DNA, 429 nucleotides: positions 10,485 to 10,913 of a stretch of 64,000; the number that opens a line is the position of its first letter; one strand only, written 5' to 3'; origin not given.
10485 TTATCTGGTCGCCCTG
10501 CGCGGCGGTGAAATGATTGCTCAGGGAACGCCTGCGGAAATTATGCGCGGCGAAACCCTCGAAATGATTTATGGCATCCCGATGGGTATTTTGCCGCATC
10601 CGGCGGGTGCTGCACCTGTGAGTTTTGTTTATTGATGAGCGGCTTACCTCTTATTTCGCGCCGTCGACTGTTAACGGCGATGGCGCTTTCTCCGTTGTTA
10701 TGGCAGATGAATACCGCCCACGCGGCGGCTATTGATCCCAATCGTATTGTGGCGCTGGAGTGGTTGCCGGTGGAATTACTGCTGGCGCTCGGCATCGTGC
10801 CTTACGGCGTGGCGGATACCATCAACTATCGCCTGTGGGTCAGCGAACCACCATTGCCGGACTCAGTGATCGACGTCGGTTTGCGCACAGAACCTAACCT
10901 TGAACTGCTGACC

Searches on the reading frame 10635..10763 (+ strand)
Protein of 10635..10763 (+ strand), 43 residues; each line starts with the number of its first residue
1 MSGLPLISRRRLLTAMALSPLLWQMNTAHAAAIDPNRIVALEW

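Call 59: search_protein_families(proteins=[window:10635-10763:+], library=ncbifam, max_evalue=10)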
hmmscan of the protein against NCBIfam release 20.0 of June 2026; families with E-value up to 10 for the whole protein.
seq(43 aa): 1 family
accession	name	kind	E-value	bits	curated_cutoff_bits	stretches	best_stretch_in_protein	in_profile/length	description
NF007864.0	PRK10576.1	equivalog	8.6e-16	58.1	252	1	2-43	2-43/297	Fe(3+)-hydroxamate ABC transporter substrate-binding protein FhuD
